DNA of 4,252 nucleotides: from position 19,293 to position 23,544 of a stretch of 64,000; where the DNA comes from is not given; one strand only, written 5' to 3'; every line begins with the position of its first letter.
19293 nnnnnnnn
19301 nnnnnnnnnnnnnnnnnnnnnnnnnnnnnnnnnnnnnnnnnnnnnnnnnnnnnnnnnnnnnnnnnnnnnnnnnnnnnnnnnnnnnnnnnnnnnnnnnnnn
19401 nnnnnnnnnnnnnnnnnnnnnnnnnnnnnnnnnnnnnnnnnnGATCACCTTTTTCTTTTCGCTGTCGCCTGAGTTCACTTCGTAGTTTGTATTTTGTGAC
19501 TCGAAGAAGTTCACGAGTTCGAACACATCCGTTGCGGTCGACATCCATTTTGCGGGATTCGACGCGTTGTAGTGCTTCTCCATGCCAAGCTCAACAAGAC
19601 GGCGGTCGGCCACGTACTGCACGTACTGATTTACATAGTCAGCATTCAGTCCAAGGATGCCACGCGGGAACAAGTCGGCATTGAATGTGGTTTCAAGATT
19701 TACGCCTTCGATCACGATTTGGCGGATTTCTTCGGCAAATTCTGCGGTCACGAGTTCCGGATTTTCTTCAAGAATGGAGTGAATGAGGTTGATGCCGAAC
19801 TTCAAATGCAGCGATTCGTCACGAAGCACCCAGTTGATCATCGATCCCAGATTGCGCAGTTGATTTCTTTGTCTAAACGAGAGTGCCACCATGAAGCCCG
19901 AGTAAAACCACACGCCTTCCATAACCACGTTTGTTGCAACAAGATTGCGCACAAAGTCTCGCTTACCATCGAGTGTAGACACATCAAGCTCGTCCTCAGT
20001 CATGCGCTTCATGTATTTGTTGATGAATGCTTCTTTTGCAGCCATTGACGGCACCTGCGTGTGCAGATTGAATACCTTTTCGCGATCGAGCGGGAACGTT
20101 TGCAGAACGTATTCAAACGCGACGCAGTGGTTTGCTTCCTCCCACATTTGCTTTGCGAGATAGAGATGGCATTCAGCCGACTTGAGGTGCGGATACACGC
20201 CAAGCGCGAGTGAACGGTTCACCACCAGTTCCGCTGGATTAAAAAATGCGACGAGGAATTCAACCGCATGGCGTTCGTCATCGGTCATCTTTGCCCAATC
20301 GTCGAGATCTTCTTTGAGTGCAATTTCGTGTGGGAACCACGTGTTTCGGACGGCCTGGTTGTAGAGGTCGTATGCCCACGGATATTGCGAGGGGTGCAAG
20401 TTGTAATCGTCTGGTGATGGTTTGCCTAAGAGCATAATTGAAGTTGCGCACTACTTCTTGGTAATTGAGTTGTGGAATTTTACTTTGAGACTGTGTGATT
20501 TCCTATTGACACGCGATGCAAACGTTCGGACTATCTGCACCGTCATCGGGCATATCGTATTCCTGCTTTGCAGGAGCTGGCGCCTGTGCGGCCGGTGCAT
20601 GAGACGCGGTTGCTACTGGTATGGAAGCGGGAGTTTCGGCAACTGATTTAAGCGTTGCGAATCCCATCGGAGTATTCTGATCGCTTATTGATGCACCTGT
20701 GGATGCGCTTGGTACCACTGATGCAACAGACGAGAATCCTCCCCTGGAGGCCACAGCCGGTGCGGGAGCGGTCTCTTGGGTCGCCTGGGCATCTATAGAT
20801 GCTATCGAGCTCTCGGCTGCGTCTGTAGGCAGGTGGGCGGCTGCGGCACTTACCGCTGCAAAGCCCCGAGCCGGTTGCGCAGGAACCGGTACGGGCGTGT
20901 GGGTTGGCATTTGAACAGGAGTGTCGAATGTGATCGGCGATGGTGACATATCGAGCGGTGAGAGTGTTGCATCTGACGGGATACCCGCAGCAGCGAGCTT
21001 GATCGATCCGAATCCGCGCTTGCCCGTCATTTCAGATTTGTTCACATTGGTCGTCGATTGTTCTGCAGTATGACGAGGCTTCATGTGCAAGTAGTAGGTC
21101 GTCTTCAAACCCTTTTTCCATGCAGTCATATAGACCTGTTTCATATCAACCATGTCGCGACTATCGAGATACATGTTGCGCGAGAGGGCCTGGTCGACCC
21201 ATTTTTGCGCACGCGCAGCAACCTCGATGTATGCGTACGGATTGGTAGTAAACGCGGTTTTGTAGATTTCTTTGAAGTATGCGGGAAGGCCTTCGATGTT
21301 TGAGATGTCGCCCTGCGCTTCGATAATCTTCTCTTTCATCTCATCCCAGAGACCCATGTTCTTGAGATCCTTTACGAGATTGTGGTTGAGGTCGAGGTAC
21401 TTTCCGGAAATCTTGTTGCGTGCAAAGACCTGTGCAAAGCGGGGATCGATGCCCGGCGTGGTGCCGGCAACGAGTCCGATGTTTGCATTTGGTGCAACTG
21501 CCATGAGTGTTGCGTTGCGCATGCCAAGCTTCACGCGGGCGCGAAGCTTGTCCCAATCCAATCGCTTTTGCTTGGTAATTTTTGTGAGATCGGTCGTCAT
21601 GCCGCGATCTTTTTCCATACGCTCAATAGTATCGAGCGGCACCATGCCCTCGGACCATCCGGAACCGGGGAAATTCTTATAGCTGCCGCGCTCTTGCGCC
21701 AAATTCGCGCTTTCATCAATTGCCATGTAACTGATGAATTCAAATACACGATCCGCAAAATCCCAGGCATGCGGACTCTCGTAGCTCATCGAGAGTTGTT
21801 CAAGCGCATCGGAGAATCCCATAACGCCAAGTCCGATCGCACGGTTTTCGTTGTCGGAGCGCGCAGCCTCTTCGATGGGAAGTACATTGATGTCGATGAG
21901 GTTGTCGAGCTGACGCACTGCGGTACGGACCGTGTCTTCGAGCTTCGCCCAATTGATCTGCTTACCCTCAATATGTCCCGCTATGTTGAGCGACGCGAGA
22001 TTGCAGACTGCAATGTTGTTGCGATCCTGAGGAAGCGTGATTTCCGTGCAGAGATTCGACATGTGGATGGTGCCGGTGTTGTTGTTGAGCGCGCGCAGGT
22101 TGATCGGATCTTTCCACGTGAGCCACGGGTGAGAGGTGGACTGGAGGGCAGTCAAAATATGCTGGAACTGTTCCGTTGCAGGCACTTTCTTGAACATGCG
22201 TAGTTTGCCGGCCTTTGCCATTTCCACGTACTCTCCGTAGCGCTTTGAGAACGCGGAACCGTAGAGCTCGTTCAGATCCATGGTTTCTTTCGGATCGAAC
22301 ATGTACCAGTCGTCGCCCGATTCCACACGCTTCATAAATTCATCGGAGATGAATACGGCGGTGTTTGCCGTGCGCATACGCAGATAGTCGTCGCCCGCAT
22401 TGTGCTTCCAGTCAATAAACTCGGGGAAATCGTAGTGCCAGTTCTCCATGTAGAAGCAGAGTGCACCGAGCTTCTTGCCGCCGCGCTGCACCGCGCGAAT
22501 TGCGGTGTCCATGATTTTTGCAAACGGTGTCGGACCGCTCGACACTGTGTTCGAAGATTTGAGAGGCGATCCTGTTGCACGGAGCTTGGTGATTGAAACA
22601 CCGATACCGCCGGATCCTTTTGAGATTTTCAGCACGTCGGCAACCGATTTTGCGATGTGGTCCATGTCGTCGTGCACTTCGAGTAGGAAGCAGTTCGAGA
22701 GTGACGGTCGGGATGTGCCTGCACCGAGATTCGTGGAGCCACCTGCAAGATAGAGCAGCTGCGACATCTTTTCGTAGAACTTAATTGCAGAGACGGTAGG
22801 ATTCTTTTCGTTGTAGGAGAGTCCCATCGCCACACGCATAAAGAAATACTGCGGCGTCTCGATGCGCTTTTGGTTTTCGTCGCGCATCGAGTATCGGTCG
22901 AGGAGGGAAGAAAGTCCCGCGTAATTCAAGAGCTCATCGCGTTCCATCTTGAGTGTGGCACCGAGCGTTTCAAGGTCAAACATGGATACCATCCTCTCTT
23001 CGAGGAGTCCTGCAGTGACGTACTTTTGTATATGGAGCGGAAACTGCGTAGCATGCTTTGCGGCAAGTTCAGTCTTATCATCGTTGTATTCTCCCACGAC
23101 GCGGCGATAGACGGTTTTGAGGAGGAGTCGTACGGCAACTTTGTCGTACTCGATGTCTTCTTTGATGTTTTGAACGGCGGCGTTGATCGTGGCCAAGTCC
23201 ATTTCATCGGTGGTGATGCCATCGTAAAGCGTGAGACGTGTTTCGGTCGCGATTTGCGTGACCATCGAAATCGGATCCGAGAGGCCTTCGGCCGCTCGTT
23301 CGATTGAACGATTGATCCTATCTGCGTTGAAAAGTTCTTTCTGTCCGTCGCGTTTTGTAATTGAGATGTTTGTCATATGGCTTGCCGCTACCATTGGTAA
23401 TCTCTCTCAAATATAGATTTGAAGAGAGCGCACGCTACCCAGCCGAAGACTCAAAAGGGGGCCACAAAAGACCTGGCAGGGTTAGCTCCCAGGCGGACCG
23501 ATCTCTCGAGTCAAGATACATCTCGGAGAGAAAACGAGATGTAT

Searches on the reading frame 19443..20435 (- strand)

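Call 62: search_protein_families(library=pfam, proteins=[window:19443-20435:-], max_evalue=0.00001)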
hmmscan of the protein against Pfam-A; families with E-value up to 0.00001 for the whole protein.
window:19443-20435:- (331 aa): 1 family
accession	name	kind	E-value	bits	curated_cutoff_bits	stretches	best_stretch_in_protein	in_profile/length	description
PF00268.27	Ribonuc_red_sm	-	1.1e-78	264.9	33.6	1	11-294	2-281/281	Ribonucleotide reductase, small chain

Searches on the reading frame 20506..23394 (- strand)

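Call 62: search_protein_families(library=pfam, proteins=[window:20506-23394:-], max_evalue=0.00001)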
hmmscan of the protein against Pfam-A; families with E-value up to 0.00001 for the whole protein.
window:20506-23394:- (963 aa): 3 families
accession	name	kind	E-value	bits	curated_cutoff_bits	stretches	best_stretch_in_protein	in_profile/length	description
PF02867.20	Ribonuc_red_lgC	-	6e-165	550.3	23.9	1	233-769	1-523/523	Ribonucleotide reductase, barrel domain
PF00317.26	Ribonuc_red_lgN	-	3.7e-18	65.8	28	1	155-229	2-76/77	Ribonucleotide reductase, all-alpha domain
PF03477.21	ATP-cone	-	5.4e-10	40.1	25.8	1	11-93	2-83/88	ATP cone domain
